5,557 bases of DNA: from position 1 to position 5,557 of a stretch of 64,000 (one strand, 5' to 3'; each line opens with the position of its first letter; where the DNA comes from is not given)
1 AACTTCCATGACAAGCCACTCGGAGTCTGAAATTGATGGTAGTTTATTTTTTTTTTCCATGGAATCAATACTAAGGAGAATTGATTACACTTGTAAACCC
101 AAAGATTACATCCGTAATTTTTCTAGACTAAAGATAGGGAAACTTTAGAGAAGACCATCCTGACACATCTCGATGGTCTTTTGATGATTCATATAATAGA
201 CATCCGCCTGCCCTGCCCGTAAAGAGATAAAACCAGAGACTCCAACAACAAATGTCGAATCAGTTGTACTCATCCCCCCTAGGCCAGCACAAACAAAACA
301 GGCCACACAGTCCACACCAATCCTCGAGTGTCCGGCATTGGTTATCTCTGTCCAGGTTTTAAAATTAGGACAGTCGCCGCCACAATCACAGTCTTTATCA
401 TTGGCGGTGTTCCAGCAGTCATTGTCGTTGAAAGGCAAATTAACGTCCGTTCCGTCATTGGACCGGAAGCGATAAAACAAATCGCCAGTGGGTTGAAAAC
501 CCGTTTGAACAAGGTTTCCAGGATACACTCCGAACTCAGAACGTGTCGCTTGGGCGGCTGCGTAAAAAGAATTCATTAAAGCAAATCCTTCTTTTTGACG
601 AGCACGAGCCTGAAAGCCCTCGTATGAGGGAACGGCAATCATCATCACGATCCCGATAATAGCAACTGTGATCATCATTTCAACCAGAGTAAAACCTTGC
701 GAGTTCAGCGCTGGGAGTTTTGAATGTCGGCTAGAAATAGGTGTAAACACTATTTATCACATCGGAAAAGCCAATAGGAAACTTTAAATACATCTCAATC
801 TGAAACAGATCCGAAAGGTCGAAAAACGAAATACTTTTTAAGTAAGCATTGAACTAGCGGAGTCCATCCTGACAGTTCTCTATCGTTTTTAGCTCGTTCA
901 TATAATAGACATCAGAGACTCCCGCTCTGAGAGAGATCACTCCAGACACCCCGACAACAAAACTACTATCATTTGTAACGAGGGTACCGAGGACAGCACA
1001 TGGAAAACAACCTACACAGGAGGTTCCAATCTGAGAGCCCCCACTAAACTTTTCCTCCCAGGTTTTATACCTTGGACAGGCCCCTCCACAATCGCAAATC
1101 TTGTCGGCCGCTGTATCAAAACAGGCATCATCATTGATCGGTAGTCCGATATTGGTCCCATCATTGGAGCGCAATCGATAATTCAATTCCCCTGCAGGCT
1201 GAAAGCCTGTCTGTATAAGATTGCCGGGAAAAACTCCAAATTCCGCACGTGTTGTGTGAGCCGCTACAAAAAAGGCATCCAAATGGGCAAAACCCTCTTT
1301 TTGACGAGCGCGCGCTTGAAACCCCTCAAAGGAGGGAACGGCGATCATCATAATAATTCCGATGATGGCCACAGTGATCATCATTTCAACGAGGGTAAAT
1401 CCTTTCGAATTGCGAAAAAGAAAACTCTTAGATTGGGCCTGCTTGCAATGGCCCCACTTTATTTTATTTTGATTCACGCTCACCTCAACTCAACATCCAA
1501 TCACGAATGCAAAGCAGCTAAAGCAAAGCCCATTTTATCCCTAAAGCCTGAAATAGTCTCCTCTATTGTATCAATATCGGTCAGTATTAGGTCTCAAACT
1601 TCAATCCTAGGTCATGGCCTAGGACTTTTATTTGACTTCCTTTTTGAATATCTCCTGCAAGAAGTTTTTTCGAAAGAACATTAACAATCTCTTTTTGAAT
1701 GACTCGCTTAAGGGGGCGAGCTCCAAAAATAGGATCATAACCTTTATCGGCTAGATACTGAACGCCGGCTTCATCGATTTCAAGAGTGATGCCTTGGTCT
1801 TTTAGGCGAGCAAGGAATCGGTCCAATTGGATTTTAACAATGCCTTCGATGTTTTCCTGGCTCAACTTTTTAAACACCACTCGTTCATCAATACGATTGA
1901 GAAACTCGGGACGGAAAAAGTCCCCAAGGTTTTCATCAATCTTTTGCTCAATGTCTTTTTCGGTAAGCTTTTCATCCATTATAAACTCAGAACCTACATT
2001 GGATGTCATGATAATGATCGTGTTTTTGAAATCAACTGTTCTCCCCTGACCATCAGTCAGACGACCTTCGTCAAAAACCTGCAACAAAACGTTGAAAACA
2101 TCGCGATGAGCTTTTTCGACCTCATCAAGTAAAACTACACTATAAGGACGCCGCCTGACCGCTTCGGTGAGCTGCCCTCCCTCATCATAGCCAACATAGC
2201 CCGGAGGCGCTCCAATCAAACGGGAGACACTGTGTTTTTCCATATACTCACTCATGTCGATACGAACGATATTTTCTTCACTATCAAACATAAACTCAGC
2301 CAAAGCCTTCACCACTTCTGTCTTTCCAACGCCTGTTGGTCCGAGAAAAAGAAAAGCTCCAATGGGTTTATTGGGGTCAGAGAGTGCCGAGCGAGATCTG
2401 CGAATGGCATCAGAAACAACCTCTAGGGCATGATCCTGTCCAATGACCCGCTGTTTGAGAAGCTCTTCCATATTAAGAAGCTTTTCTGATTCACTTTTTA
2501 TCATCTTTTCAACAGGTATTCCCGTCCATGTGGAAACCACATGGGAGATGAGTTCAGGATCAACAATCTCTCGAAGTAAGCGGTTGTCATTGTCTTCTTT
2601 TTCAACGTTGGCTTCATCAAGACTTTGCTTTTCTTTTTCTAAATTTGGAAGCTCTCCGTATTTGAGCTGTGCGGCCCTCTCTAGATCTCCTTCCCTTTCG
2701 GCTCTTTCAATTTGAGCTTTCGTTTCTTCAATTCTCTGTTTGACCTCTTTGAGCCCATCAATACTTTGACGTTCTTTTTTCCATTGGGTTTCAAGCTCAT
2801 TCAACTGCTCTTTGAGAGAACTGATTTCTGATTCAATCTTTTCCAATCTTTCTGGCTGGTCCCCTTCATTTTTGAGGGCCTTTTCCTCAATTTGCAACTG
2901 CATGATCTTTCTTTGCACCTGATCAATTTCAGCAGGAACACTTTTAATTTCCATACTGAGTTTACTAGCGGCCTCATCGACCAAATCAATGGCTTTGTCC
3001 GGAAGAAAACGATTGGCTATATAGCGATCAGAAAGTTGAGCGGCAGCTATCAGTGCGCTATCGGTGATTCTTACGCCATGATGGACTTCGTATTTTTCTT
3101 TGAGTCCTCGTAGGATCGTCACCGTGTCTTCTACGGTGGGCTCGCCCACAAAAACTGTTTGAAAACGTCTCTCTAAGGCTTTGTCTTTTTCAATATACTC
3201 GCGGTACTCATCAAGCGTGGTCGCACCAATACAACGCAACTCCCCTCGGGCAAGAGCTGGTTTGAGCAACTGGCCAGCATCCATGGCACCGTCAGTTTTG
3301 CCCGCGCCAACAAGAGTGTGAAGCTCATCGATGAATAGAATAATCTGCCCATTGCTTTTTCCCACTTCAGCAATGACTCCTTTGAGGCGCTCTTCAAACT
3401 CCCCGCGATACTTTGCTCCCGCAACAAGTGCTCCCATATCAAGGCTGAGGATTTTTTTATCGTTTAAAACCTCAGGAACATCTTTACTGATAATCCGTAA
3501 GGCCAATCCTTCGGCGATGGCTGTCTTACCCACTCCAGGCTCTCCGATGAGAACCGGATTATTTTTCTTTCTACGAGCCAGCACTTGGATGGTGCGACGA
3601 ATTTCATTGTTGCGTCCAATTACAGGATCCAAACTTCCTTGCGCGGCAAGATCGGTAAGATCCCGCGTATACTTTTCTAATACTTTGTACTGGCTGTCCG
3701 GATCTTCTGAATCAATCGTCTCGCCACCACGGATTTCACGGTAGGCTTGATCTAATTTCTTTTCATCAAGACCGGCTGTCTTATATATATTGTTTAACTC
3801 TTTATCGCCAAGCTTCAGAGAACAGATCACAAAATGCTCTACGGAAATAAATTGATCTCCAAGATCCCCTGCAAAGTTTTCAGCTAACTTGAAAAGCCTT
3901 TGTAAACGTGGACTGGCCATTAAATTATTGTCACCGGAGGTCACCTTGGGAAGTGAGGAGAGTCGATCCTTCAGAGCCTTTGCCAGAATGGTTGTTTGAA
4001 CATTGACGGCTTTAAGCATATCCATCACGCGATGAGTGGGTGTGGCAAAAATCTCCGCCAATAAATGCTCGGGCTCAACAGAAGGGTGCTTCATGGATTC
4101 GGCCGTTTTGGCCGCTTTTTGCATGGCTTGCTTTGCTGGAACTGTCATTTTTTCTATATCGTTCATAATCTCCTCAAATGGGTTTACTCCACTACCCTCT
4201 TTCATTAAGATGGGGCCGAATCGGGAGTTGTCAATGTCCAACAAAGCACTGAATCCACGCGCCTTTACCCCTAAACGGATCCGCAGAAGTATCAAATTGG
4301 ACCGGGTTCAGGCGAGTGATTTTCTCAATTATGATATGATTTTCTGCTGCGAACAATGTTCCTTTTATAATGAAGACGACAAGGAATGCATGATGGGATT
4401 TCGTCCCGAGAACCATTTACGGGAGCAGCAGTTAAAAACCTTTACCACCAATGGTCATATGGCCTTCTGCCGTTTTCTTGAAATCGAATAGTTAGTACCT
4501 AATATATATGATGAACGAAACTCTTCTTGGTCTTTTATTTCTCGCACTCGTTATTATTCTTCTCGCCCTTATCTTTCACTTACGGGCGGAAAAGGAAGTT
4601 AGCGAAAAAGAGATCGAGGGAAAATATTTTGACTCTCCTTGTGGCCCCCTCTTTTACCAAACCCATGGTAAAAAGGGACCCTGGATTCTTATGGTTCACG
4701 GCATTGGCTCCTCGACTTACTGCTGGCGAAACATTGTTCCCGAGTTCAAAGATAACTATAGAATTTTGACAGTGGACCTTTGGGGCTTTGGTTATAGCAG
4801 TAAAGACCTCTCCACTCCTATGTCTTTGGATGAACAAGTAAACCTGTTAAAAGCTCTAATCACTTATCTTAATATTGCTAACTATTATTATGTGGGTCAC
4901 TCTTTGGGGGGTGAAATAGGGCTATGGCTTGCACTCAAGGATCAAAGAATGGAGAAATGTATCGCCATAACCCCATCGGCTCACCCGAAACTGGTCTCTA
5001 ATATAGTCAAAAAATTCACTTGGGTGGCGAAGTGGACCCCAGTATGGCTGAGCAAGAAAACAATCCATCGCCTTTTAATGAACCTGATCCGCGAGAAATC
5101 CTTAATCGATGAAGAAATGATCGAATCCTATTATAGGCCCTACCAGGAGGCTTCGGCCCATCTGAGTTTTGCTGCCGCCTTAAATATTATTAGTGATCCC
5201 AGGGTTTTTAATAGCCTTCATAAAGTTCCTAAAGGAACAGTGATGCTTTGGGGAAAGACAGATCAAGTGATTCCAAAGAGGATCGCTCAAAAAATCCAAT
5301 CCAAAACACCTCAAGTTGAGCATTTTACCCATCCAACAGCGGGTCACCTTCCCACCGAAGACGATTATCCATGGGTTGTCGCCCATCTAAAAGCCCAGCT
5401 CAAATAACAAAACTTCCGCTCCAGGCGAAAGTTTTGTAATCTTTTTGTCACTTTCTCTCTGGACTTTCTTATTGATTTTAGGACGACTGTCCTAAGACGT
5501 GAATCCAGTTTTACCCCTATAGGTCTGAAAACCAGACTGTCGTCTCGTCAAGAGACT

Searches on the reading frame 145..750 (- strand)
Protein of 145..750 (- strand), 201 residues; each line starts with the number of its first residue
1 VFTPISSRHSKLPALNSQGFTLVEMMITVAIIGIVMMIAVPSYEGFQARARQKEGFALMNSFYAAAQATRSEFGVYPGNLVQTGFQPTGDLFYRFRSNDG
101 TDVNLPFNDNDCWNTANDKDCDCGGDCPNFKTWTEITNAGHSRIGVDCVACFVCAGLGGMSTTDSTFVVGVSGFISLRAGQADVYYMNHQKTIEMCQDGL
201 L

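Call 10: search_protein_families(library=pfam, proteins=[window:145-750:-], max_evalue=0.01)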
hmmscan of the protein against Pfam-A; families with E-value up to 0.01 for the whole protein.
window:145-750:- (201 aa): 2 families
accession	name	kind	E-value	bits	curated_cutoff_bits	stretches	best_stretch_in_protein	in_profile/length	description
PF07963.17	N_methyl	-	1.6e-08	34.2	21.2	1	16-39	3-26/27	Prokaryotic N-terminal methylation motif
PF14245.11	Pilin_PilA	-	0.0033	18.2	28.5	1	46-100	1-52/136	Type IV pilin PilA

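Call 36: search_protein_families(library=ncbifam, proteins=[window:145-750:-], max_evalue=0.01)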
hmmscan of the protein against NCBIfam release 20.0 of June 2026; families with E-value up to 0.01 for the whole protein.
window:145-750:- (201 aa): 12 families
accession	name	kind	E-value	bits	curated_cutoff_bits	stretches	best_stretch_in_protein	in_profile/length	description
NF041775.1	typeIV_PilA_Myxo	equivalog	2e-13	50.8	400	1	17-96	10-89/214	type IV pilin protein PilA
NF040999.1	pilin_ComGC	equivalog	1.6e-08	34.6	75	1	18-61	2-45/84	competence type IV pilus major pilin ComGC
TIGR01710.1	typeII_sec_gspG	equivalog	5.3e-08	33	88.85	1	18-79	1-62/134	type II secretion system major pseudopilin GspG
TIGR02532.1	IV_pilin_GFxxxE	domain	5.3e-08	32.4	16.3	1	18-40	2-24/24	prepilin-type N-terminal cleavage/methylation domain-containing protein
NF007862.0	PRK10574.1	equivalog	1.6e-07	31.6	138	1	16-50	3-37/145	prepilin peptidase-dependent pilin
TIGR01708.2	typeII_sec_gspH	equivalog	1.3e-06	28.5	80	1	17-65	1-50/169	type II secretion system minor pseudopilin GspH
NF041013.1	T4P_ComGE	equivalog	1.8e-05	24.7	49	1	16-67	2-54/83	competence type IV pilus minor pilin ComGE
NF007800.0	PRK10506.1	equivalog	0.00028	20.7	158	1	16-66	7-57/163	prepilin peptidase-dependent protein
NF040982.1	ComGD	equivalog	0.0003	21.2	70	1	18-68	2-52/139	competence type IV pilus minor pilin ComGD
TIGR02596.1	TIGR02596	subfamily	0.00086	19.4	70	1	20-68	1-51/196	Verru_Chthon cassette protein D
TIGR02599.1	TIGR02599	subfamily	0.0029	16.9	256.5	1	19-50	1-32/361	Verru_Chthon cassette protein C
NF007848.0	PRK10557.1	equivalog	0.0033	16.8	120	0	15-51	8-44/192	prepilin peptidase-dependent protein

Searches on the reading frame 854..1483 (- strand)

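Call 10: search_protein_families(library=pfam, proteins=[window:854-1483:-], max_evalue=0.01)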
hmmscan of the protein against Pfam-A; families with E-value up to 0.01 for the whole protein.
window:854-1483:- (209 aa): 2 families
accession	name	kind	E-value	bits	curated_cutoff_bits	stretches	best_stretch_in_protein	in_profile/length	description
PF07963.17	N_methyl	-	1.9e-09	37.1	21.2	1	24-48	2-26/27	Prokaryotic N-terminal methylation motif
PF14245.11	Pilin_PilA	-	0.0026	18.5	28.5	1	55-97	1-40/136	Type IV pilin PilA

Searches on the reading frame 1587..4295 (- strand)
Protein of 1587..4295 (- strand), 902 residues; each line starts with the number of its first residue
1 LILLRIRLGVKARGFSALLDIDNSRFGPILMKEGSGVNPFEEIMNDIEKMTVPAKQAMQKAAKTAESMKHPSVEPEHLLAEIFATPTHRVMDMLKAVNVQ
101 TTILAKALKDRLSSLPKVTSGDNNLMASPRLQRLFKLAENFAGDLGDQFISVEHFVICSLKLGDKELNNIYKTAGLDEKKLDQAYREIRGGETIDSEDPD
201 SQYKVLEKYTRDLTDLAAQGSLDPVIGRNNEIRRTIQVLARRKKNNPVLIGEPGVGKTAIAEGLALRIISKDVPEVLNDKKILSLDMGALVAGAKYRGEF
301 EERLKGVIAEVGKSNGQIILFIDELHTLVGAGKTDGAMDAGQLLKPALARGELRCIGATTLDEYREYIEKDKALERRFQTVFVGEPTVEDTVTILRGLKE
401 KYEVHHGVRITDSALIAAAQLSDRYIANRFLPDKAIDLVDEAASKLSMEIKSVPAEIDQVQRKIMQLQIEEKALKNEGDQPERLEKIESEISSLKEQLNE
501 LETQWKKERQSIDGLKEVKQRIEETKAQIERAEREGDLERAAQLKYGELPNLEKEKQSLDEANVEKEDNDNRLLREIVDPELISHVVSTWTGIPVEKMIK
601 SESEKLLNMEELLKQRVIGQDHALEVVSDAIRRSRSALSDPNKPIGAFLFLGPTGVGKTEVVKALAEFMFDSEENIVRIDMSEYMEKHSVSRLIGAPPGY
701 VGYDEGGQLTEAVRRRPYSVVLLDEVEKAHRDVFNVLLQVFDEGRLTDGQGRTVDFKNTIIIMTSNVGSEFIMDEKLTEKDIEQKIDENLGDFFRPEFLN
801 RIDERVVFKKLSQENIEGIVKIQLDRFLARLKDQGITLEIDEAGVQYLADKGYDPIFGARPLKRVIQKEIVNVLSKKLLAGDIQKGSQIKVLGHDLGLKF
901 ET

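Call 44: search_protein_families(library=pfam, proteins=[window:1587-4295:-], max_evalue=0.001)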
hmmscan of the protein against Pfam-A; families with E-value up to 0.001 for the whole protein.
window:1587-4295:- (902 aa): 19 families
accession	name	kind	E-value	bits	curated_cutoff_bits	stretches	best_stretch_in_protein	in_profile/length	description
PF07724.20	AAA_2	-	2.3e-72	242.9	27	1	643-805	1-166/166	AAA domain (Cdc48 subfamily)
PF17871.7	AAA_lid_9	-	7.7e-34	116.2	22.8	1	387-484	1-97/104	AAA lid domain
PF10431.15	ClpB_D2-small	-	2.2e-27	95.4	21.9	1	811-891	1-81/81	C-terminal, D2-small domain, of ClpB protein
PF00004.35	AAA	-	2.9e-23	83.2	21.2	2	248-361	2-110/131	ATPase family associated with various cellular activities (AAA)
PF07728.20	AAA_5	-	9.1e-19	68.3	22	1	648-769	2-125/139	AAA domain (dynein-related subfamily)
PF02861.25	Clp_N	-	2.2e-09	37.8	20.7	0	138-190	1-53/53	Clp amino terminal domain, pathogenicity island component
PF00158.32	Sigma54_activat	-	3.2e-09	37.1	20.2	1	647-778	24-155/168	Sigma-54 interaction domain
PF13191.12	AAA_16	-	1.1e-08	36.2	32.6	0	225-266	2-46/167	AAA ATPase domain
PF13401.12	AAA_22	-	3.2e-08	34.4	27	0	649-742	9-109/130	AAA domain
PF20720.3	nSTAND3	-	3.9e-08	33.6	27.2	1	232-276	7-48/155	Novel STAND NTPase 3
PF12775.13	AAA_7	-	1.5e-06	28.4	25.8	0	648-694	36-82/181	P-loop containing dynein motor region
PF01078.27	Mg_chelatase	-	1e-05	25.5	20.3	0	230-286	9-64/207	Magnesium chelatase, subunit ChlI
PF06414.18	Zeta_toxin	-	2.5e-05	24.2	22.3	0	642-688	14-58/199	Zeta toxin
PF01695.23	IstB_IS21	-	5.6e-05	23.2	24.1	0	242-270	90-118/238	IstB-like ATP binding protein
PF20030.5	bpMoxR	-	9.4e-05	22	27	0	648-766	34-145/205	MoxR domain in the MoxR-vWA-beta-propeller ternary systems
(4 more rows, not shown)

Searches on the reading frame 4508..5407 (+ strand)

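Call 44: search_protein_families(library=pfam, proteins=[window:4508-5407:+], max_evalue=0.001)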
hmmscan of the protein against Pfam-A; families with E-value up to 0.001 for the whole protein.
window:4508-5407:+ (299 aa): 4 families
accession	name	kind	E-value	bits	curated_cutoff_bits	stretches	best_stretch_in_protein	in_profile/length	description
PF00561.26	Abhydrolase_1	-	4.6e-26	92.4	25.8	1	58-285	1-243/245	alpha/beta hydrolase fold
PF12697.13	Abhydrolase_6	-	3.4e-16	61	26.3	1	60-291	1-215/217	Alpha/beta hydrolase family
PF12146.15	Hydrolase_4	-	9.2e-10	38.7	27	1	60-269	7-219/239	Serine aminopeptidase, S33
PF10230.15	LIDHydrolase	-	0.00071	19.8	27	0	81-269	30-247/262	Lipid-droplet associated hydrolase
